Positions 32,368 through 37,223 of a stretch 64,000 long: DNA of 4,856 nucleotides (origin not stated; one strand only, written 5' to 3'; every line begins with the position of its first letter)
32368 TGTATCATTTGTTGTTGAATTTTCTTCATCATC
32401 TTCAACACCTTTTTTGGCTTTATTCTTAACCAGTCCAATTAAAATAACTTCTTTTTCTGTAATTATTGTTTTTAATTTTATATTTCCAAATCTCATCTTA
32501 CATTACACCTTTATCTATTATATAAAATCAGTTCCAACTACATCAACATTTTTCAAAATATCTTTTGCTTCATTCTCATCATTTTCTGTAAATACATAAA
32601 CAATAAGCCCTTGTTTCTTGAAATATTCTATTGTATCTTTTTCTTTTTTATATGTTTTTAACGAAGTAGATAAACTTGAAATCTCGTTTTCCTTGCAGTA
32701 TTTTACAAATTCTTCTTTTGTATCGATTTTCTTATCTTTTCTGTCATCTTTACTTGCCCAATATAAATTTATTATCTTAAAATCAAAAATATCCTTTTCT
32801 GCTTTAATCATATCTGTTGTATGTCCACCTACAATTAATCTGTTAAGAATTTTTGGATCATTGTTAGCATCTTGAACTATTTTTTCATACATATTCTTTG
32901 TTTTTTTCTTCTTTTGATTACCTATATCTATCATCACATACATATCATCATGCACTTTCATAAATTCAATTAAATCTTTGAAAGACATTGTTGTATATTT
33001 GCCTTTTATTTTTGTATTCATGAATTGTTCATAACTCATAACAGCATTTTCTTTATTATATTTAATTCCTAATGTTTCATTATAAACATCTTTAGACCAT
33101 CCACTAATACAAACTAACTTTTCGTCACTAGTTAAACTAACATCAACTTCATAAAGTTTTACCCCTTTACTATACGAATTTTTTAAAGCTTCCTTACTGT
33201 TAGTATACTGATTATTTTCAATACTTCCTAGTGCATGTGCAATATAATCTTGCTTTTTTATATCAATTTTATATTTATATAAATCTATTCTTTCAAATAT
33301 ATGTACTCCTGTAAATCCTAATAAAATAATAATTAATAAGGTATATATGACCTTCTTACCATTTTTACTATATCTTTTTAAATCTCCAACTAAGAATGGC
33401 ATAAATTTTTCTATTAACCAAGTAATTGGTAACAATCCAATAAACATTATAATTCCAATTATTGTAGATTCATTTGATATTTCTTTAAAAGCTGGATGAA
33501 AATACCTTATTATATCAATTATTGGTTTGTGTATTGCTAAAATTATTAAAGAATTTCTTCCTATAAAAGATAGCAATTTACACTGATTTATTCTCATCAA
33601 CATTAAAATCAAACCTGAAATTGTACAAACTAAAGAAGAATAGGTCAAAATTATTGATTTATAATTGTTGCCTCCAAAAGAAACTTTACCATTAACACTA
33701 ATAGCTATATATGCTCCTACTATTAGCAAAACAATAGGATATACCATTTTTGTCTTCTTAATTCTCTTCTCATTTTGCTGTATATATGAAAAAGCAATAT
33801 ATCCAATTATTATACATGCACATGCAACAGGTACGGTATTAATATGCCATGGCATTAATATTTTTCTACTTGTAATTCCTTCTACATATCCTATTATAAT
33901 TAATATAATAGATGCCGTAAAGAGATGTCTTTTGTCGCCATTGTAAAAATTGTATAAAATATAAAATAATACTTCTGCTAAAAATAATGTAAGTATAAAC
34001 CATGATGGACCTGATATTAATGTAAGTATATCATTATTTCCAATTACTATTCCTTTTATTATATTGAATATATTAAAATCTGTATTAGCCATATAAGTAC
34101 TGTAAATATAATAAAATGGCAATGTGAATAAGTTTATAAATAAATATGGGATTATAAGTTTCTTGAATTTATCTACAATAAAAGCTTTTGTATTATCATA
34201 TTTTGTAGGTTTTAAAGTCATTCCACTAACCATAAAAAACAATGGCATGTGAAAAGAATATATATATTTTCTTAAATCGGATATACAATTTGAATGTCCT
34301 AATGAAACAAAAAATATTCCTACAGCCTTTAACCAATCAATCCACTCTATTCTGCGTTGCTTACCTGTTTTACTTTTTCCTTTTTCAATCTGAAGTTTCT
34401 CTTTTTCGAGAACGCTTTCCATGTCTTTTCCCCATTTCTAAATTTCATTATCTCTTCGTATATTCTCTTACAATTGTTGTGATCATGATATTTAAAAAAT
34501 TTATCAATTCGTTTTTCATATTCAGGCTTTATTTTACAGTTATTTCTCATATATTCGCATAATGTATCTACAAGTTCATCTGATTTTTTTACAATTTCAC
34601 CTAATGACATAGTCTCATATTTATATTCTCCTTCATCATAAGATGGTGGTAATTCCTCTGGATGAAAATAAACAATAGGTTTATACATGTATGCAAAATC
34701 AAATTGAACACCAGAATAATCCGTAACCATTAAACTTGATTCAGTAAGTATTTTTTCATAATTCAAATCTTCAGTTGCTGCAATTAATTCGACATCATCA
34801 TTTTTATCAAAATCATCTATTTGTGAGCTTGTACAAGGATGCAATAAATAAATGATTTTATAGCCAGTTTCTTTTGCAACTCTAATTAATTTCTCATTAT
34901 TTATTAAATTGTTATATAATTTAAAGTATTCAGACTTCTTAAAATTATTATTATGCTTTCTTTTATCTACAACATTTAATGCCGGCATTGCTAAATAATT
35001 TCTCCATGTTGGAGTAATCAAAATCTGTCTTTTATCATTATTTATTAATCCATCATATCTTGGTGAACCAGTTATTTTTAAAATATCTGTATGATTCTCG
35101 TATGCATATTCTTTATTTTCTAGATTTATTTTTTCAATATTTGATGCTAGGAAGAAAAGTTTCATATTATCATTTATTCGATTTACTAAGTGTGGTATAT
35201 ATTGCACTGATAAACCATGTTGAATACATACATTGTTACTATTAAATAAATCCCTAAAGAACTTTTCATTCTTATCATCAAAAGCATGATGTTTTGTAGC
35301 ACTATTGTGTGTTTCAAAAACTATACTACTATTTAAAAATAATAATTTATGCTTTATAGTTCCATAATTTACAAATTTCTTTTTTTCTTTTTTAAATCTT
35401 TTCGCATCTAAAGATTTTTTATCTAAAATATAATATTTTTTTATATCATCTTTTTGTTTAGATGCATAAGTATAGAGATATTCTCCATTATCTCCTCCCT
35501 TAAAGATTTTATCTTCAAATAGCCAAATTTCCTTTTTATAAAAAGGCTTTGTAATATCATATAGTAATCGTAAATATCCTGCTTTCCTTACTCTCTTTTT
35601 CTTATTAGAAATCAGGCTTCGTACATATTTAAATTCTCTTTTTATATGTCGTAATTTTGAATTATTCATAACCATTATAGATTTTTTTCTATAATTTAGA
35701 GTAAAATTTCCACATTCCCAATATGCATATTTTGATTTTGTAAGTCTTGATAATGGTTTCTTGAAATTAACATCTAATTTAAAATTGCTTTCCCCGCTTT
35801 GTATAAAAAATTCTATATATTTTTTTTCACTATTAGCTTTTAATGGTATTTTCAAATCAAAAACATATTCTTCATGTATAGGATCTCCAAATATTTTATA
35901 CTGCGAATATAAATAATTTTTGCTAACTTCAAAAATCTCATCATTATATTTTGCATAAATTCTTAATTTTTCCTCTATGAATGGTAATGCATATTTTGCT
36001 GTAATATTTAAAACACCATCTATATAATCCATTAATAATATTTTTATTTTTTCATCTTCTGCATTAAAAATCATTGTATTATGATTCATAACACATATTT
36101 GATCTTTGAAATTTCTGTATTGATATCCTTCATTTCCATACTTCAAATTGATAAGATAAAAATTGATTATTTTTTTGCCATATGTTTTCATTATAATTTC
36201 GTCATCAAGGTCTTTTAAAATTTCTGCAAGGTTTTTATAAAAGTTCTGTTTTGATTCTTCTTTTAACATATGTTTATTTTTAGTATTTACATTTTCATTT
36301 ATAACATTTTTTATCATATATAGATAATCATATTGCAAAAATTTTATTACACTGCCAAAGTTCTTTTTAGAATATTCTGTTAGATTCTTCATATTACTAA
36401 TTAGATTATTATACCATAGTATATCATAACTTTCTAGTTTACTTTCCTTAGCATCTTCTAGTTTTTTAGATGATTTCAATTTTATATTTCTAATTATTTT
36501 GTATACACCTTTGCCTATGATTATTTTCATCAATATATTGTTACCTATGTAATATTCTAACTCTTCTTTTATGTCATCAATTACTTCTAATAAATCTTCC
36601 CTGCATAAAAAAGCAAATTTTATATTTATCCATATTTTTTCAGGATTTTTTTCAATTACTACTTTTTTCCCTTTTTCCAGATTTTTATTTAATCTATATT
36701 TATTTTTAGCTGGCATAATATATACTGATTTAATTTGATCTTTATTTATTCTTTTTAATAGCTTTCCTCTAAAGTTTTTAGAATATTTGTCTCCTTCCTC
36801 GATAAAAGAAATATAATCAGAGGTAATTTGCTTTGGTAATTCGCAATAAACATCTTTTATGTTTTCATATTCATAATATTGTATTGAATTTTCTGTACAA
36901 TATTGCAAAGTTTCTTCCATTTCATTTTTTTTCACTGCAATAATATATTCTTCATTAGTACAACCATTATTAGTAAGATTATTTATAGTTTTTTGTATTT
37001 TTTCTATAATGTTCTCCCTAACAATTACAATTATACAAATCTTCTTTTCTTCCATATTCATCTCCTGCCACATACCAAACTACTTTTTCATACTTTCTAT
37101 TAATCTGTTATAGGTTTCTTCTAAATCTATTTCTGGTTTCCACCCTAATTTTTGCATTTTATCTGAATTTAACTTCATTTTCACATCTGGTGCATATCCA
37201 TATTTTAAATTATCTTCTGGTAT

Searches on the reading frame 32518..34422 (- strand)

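Call 79: search_protein_families(library=pfam, proteins=[window:32518-34422:-], max_evalue=0.00001)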
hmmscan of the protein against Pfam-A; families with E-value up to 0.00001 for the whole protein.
window:32518-34422:- (634 aa): 2 families
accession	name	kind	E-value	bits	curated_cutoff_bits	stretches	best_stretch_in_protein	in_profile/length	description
PF01757.29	Acyl_transf_3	-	1.7e-33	116.5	31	1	26-337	2-324/326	Acyltransferase domain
PF03009.23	GDPD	-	1.8e-10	41.8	23.6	1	407-634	10-242/244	Glycerophosphoryl diester phosphodiesterase family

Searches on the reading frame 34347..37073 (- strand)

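Call 79: search_protein_families(library=pfam, proteins=[window:34347-37073:-], max_evalue=0.00001)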
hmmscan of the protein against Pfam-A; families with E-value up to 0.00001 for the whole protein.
window:34347-37073:- (908 aa): 1 family
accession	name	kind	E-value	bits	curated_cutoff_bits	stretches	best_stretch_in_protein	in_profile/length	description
PF04464.20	Glyphos_transf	-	2.3e-38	132.6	22.1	1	508-876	8-366/367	CDP-Glycerol:Poly(glycerophosphate) glycerophosphotransferase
